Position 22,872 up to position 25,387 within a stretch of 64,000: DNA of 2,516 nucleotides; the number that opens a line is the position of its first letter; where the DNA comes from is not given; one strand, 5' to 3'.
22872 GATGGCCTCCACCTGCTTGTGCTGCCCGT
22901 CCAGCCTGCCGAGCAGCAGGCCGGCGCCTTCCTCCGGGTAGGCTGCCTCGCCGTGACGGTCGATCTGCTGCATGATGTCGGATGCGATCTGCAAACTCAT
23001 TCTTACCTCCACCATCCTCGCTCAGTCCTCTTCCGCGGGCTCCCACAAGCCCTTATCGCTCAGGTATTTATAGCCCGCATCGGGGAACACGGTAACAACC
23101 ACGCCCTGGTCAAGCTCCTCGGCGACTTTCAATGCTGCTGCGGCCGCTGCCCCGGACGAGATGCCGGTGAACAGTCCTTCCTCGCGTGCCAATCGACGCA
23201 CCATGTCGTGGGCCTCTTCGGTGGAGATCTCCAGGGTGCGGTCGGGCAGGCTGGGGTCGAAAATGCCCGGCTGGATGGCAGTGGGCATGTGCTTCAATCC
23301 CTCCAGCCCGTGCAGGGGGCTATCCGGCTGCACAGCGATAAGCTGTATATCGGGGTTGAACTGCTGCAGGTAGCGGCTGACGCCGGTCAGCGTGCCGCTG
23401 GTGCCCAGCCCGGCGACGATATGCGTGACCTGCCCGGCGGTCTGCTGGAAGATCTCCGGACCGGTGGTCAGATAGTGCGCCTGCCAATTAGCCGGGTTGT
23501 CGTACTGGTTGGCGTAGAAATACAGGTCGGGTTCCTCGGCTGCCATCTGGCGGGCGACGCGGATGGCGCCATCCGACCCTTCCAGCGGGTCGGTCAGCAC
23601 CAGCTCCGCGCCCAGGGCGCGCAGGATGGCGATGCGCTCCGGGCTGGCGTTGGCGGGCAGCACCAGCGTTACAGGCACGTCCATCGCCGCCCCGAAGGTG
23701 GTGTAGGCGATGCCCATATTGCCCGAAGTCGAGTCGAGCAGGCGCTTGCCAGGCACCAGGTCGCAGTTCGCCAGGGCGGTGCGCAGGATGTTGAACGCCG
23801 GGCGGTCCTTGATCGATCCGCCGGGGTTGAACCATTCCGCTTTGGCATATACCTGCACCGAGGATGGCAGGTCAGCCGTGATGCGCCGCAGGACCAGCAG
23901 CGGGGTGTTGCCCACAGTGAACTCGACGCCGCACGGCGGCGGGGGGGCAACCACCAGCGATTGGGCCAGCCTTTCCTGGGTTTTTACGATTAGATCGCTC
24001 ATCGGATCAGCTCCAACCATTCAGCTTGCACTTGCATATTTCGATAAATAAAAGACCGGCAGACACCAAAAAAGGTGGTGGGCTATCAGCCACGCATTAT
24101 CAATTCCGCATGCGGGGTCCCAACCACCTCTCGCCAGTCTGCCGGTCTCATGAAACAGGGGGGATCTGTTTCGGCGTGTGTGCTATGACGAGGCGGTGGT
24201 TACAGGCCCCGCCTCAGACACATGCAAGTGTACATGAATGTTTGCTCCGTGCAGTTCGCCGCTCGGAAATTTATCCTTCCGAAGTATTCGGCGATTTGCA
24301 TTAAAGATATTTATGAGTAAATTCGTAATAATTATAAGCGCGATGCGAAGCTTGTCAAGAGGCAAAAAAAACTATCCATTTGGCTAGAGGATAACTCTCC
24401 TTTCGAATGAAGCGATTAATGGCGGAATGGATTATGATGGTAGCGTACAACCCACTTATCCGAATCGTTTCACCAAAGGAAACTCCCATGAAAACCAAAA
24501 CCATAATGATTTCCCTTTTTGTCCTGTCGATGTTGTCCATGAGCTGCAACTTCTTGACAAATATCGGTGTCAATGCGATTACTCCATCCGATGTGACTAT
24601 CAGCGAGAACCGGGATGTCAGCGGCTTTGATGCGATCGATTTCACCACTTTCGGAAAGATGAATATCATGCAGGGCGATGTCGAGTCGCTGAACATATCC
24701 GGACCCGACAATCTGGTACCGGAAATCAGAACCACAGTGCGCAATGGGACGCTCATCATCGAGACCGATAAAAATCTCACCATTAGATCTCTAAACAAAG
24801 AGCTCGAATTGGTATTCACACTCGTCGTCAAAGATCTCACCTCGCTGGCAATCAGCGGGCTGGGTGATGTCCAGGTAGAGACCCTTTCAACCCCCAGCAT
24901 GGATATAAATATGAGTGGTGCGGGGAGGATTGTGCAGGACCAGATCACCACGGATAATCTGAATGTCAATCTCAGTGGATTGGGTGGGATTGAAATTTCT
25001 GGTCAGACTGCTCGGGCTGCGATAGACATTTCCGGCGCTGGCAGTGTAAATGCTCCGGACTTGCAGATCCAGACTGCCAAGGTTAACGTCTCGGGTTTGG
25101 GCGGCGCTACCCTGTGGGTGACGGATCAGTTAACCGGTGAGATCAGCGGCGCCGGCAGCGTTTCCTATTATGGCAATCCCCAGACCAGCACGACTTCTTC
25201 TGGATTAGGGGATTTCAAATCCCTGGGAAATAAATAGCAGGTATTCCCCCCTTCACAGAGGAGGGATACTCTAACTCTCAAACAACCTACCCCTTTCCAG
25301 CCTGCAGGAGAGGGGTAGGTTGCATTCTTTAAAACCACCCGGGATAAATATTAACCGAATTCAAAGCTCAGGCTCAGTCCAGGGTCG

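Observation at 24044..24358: Candidate cysteine-sensing leader-peptide attenuator in front of the cysM-mec-cysO-moeZ cluster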

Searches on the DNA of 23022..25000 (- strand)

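Call 3: search_rna_families(source=window, start=23500, end=25000, threshold=evalue, max_evalue=10, show_alignments=5)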
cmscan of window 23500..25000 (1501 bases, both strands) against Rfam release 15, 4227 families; matches with E-value up to 10: 3.
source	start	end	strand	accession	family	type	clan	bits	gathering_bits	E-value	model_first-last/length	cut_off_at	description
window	23615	23680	-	RF03407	MIR531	Gene; miRNA;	-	19.2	70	2.1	1-69/69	no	MIR531 microRNA precursor family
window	24243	24307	+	RF01751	potC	Cis-reg;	-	17.2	44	4.4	1-70/70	no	potC RNA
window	23563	23681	-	RF02828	Scr3920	Gene; sRNA;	-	15.1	88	5.2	1-125/125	no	Streptomyces RNA 3920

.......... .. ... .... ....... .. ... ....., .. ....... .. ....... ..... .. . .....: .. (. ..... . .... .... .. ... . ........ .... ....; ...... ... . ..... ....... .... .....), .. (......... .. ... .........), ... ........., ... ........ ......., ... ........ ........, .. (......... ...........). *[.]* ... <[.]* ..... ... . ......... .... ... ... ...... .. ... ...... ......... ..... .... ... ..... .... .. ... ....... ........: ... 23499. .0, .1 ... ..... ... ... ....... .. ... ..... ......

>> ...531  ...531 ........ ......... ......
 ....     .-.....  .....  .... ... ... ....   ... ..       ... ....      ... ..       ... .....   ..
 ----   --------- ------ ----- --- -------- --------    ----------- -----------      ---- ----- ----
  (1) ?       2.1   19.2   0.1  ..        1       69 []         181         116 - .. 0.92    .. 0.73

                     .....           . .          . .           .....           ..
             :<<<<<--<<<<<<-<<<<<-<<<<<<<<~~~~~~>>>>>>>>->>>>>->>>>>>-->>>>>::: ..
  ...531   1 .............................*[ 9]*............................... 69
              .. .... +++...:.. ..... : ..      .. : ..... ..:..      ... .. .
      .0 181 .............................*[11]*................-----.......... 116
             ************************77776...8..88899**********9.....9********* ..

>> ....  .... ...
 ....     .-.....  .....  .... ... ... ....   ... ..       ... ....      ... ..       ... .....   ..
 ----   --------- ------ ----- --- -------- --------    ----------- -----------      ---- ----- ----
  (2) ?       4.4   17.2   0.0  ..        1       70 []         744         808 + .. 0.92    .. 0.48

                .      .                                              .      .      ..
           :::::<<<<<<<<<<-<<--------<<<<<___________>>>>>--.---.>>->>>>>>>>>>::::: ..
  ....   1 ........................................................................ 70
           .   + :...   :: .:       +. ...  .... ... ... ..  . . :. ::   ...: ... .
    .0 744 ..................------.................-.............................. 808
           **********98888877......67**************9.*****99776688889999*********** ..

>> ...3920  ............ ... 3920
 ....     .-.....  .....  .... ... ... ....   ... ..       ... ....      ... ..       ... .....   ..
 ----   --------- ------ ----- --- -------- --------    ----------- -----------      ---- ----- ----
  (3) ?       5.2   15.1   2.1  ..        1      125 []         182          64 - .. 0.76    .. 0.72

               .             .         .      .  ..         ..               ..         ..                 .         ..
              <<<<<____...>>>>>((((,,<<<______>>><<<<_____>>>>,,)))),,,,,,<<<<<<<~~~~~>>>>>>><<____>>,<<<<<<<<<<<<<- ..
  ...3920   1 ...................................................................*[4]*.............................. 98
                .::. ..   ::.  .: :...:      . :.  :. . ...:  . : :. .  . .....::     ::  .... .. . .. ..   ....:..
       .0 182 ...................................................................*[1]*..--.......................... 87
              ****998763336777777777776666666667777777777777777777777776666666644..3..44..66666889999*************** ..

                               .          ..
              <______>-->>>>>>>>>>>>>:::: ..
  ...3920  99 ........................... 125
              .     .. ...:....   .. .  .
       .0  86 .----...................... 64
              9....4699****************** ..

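Call 78: search_rna_families(sources=[L001, L004, L009, L012, L014, L019, L029, L037, L059, L071, L125, L130, L157], threshold=gathering)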
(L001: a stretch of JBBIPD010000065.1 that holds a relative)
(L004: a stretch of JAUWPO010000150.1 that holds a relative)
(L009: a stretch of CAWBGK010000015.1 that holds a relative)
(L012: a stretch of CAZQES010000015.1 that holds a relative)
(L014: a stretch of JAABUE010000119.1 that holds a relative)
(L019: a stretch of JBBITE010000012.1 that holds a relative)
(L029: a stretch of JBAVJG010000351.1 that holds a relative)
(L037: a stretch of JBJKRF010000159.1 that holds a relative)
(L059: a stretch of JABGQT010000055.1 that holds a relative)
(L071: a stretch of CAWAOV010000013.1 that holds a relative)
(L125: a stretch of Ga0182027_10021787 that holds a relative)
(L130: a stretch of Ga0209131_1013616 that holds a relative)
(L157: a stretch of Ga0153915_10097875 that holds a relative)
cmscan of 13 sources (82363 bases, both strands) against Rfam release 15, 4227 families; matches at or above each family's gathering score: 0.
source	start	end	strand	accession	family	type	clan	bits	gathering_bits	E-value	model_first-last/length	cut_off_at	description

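Call 80: build_rna_model(alignment_id=A1, structure=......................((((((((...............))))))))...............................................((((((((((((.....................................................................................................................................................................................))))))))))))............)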
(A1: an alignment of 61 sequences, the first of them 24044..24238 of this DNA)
Model R1 built from alignment A1 (61 sequences, 317 columns); structure: as given.
model positions 172; base pairs 20; branch points 1; effective number of sequences 9.83; information 0.59 bits per position. Calibrated on 0.2 Mb of random sequence (short: E-values are rough).
structure used (alignment columns):
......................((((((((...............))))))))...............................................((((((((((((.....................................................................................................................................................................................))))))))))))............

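Call 81: search_with_rna_model(model_id=R1, source=window, max_evalue=10, show_alignments=1)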
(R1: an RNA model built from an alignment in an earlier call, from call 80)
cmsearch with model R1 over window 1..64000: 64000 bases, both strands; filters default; matches with E-value up to 10: 1.
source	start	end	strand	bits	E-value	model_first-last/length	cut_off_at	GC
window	24044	24238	-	131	3.1e-34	1-172/172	no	0.54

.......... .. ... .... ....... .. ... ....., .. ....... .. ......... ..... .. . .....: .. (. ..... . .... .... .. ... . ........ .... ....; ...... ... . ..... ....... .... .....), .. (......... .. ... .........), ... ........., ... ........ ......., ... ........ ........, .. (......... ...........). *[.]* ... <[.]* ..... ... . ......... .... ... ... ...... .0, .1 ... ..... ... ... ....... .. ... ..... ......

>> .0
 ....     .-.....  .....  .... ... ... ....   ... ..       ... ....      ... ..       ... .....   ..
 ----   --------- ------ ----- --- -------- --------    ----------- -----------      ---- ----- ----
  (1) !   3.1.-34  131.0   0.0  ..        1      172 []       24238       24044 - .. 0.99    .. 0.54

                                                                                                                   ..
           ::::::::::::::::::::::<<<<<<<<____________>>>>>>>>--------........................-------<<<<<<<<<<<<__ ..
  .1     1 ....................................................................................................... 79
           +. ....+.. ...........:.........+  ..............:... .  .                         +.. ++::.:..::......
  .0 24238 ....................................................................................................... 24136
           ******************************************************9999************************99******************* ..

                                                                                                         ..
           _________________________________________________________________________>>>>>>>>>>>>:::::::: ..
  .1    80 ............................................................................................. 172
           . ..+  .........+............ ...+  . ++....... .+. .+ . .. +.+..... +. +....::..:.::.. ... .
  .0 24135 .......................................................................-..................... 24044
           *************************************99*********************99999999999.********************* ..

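Call 82: search_with_rna_model(model_id=R1, sources=[L081, L082, L083, L084, L085, L086, L087, L088, L089, L090, L091, L092, L093, L094, L095, L096, L097, L098, L099, L100, L101, L102, L103, L104, L105, L106, L107, L108, L109, L110, L111, L112, L113, L114, L115, L116, L117, L118, L119, L120, L121, L122, L123, L124, L125, L126, L127, L128, L129, L130, L131, L132, L133, L134, L135, L136, L137, L138, L139, L140, L141, L142, L143, L144, L145, L146, L147, L148, L149, L150, L151, L152, L153, L154, L155, L156, L157, L158, L159, L160, L161, L162, L163, L164, L165, L166, L167, L168, L169, L170, L171, L172, L173, L174, L175, L176, L177, L178, L179, L180], max_evalue=0.001, make_alignment=true)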
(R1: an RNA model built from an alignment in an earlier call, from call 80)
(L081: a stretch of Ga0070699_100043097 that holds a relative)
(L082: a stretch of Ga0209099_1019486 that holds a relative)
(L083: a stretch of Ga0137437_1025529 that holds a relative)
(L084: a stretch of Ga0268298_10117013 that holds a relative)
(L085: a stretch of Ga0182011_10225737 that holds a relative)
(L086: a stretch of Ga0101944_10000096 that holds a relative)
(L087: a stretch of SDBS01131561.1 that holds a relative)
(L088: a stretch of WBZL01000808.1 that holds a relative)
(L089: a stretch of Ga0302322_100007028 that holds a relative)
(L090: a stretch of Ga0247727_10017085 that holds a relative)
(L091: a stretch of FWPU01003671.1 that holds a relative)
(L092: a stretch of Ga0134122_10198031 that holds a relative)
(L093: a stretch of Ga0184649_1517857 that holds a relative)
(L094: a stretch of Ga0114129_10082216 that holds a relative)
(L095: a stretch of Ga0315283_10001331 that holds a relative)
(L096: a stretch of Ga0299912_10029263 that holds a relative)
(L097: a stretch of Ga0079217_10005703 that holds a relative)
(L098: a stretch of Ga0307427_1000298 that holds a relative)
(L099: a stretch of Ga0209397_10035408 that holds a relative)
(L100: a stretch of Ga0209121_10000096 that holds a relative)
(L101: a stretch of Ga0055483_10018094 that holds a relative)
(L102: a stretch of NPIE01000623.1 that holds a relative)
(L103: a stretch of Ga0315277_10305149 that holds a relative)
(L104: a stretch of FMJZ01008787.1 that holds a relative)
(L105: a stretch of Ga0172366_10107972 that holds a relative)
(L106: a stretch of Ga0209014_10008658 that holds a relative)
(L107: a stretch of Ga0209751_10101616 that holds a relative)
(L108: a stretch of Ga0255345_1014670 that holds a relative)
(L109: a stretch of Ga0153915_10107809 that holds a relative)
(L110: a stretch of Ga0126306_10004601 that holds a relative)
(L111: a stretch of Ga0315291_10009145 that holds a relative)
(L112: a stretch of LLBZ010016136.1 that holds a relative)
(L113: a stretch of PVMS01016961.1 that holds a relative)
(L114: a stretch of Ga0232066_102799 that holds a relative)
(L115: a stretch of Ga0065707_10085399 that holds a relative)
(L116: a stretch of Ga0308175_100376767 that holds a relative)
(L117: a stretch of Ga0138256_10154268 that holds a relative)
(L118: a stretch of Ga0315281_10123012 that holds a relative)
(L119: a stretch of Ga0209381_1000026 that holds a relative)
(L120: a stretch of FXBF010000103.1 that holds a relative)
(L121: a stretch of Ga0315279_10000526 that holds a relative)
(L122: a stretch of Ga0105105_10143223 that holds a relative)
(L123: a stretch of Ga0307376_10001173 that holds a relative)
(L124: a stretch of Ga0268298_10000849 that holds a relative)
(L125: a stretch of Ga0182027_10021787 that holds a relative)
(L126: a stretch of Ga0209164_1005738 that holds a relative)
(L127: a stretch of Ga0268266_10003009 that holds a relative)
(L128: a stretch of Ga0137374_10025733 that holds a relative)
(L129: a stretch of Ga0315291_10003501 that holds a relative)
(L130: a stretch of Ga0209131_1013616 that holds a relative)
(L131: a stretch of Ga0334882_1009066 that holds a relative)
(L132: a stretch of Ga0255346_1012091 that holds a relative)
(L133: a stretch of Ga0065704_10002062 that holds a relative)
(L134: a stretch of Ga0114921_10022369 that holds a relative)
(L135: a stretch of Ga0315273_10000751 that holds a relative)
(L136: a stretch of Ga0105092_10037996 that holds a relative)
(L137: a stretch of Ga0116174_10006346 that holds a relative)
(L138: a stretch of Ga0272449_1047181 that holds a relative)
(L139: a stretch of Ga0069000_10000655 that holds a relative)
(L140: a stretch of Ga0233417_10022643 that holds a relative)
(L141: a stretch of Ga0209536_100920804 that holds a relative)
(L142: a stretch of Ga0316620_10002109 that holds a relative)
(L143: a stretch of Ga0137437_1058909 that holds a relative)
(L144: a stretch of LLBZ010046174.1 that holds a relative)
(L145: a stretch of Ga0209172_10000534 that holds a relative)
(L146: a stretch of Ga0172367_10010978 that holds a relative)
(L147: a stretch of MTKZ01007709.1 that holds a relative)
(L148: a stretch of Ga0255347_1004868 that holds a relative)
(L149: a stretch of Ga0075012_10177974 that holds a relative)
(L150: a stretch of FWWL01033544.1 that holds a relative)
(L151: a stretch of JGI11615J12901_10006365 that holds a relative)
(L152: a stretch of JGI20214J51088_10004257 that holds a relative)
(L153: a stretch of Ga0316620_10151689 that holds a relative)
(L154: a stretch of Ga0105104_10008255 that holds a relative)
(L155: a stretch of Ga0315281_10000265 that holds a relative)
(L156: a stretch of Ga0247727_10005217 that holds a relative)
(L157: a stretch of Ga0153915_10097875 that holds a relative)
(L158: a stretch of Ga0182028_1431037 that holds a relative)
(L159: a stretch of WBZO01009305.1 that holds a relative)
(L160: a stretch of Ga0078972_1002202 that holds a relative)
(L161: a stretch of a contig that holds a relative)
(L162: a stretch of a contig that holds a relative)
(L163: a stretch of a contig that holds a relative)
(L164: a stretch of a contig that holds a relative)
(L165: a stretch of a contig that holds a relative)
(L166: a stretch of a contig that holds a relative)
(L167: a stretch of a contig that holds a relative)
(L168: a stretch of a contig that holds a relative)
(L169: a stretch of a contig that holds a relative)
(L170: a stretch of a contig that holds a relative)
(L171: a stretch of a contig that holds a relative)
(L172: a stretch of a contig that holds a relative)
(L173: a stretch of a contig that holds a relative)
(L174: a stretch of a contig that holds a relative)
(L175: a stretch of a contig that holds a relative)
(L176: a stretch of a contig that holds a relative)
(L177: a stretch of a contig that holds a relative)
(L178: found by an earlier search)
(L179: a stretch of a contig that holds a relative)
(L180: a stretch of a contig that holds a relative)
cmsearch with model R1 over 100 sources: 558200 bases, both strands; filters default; matches with E-value up to 0.001: 95.
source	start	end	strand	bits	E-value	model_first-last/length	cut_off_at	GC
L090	10247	10414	+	142.7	1.9e-36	1-172/172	no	0.49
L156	1291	1459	+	140.1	9.5e-36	1-172/172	no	0.5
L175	1345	1507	+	132.8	8.9e-34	1-172/172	no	0.51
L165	2347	2511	+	132.6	1e-33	1-172/172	no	0.54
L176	701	866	-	131.8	1.6e-33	1-172/172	no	0.51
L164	3977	4147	-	131.8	1.6e-33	1-172/172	no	0.52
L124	889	1058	+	130.8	3.1e-33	1-172/172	no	0.55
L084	269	433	-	129.8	5.9e-33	1-172/172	no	0.49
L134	328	495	+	129.3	7.6e-33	1-172/172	no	0.54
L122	598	770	+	128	1.8e-32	1-172/172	no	0.48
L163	3874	4040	-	127.9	1.8e-32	1-172/172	no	0.52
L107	825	984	-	127.8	2e-32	1-172/172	no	0.57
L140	1595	1758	-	127.1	3e-32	1-172/172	no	0.54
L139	2100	2266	-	126.7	3.9e-32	1-172/172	no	0.54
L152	10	173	+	125.6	7.7e-32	1-172/172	no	0.52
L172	3519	3683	-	125.3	9.7e-32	1-172/172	no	0.54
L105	1559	1723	+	124.2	1.8e-31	1-172/172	no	0.5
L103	5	172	+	121.2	1.2e-30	1-172/172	no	0.54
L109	746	925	+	121.2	1.2e-30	1-172/172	no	0.57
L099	1332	1498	-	121.1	1.3e-30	1-172/172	no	0.57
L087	144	310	+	120.7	1.7e-30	1-172/172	no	0.47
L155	615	773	-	119.1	4.6e-30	1-172/172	no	0.48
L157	540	724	+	118.3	7.5e-30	1-172/172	no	0.5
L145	1925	2089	+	117.4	1.3e-29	1-172/172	no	0.53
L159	3537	3701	-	111.7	4.5e-28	1-172/172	no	0.47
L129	2170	2344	+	111.3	5.7e-28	1-172/172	no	0.49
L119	9419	9600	-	110.4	1e-27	1-172/172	no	0.54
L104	8088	8255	+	107.9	4.8e-27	1-172/172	no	0.57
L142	73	250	+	103.9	5.7e-26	1-172/172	no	0.51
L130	2391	2559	+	103.5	7.5e-26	1-172/172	no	0.5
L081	3051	3218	+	101.1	3.4e-25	1-172/172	no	0.54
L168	720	886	+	100.2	5.9e-25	1-172/172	no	0.53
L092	643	823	-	99.7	7.9e-25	1-172/172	no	0.5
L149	997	1165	+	99.6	8.3e-25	1-172/172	no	0.53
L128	4755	4921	-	98.9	1.4e-24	1-172/172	no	0.47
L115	4555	4718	+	98.1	2.2e-24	1-172/172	no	0.53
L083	204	369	-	97.2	3.8e-24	1-172/172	no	0.5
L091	9829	10005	+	97.2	3.9e-24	1-172/172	no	0.59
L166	1491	1657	-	96.9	4.5e-24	1-172/172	no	0.49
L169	9953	10135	-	96.6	5.5e-24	1-172/172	no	0.51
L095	2995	3171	+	96.1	7.8e-24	1-172/172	no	0.45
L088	1832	1990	-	95.5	1.1e-23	1-172/172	no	0.5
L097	2627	2792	-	94.3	2.3e-23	1-172/172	no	0.51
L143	619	784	+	93.5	3.8e-23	1-172/172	no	0.52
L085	474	653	+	90.8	2.1e-22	1-172/172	no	0.53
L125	758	924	+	90.2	3e-22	1-172/172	no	0.5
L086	593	761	+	90.1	3.3e-22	1-172/172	no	0.5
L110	212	378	-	89.5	4.6e-22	1-172/172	no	0.51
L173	635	821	-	88.5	8.7e-22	1-172/172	no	0.5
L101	1003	1176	+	88.4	9.3e-22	1-172/172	no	0.48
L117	467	634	-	87.4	1.7e-21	1-172/172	no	0.51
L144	11922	12092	+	86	4e-21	1-172/172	no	0.54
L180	1800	1965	+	84.5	1e-20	1-172/172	no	0.5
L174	1276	1449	+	84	1.5e-20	1-172/172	no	0.51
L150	2753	2929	-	82.7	3.2e-20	1-172/172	no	0.53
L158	5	159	+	81.8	5.6e-20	13-172/172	no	0.51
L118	2799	2950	-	79.4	2.6e-19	1-172/172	no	0.41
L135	1699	1875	+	79.2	2.8e-19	1-172/172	no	0.41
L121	3092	3286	+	78.2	5.2e-19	1-172/172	no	0.56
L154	4351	4546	-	78.1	5.6e-19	1-172/172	no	0.54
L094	144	334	-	78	6.2e-19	1-172/172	no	0.48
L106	1024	1198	+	77.5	8.2e-19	1-172/172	no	0.45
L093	1054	1240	-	77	1.1e-18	1-172/172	no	0.57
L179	6869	7034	-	77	1.2e-18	1-172/172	no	0.46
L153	1622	1819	-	76.9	1.2e-18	1-172/172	no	0.55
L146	4779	4965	-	76.1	2e-18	1-172/172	no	0.54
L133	2865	3055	+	75.6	2.8e-18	1-172/172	no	0.52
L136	2258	2451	+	73.4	1.1e-17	1-172/172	no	0.52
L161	2087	2300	-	73.1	1.3e-17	1-172/172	no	0.51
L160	3413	3580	-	73.1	1.3e-17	1-172/172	no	0.48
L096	2836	3032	+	71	4.9e-17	1-172/172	no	0.56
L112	1300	1498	-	69.7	1e-16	1-172/172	no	0.55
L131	4068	4240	-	69.7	1e-16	1-172/172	no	0.53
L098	1284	1454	+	69.4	1.3e-16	1-172/172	no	0.5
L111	11362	11525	+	68.5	2.3e-16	1-172/172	no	0.47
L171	1279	1435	-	67.8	3.6e-16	1-172/172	no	0.55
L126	9252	9435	-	67.3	4.8e-16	1-172/172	no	0.52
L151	419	610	+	64.8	2.3e-15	1-172/172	no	0.56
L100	2986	3151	+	63.9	3.9e-15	1-172/172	no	0.51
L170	110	278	-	62.8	7.7e-15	1-172/172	no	0.53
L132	1191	1340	+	54.6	1.3e-12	1-172/172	no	0.51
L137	901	1052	+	54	1.9e-12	1-172/172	no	0.56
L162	4538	4689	+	54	1.9e-12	1-172/172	no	0.56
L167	2543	2694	-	54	1.9e-12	1-172/172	no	0.56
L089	5082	5277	+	53.9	2e-12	1-172/172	no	0.52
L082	2473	2623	-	53.3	2.9e-12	1-172/172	no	0.59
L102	4438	4606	-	50.4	1.8e-11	1-172/172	no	0.49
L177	2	209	+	49.1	4e-11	13-172/172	no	0.56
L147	1757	1906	-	47.2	1.4e-10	1-172/172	no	0.51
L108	4787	4937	+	45.3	4.4e-10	1-172/172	no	0.52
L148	3862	4012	-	45.3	4.4e-10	1-172/172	no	0.52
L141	216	348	+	38.8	2.5e-08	1-172/172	no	0.48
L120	242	408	-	30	6.2e-06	1-172/172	no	0.56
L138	1582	1840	+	27.5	2.8e-05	1-172/172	no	0.62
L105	1614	1773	-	25.4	0.00011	1-172/172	no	0.48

Alignment A5: 95 matches aligned to the model, 386 columns, each read 5' to 3' on its own strand. Consensus structure (alignment columns), stored with it:
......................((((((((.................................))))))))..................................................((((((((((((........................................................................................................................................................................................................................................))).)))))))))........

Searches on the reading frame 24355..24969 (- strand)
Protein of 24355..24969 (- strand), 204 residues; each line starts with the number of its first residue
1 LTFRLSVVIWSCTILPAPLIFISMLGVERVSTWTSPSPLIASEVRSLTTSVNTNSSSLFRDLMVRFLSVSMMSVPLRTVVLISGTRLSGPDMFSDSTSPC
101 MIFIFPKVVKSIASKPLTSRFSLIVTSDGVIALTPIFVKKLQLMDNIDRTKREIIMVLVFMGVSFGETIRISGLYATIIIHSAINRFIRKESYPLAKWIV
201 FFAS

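Call 6: search_protein_families(library=pfam, proteins=[window:24355-24969:-])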
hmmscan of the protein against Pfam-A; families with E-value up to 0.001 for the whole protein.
window:24355-24969:- (204 aa): 0 families

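Call 37: search_protein_families(library=ncbifam, proteins=[window:24355-24969:-], max_evalue=0.01)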
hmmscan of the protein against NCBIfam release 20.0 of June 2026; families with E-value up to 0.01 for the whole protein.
window:24355-24969:- (204 aa): 0 families

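Call 38: search_protein_families(library=pfam, proteins=[window:24355-24969:-], max_evalue=5)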
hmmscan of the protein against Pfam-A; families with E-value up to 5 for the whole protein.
window:24355-24969:- (204 aa): 0 families

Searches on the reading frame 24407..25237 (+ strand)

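Call 79: search_protein_families(library=pfam, proteins=[window:24407-25237:+], max_evalue=0.001)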
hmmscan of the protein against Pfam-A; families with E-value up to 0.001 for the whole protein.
window:24407-25237:+ (276 aa): 1 family
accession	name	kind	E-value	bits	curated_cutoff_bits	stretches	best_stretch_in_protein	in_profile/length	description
PF10988.14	DUF2807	-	5e-41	140.9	24.2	1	74-258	2-181/181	Putative auto-transporter adhesin, head GIN domain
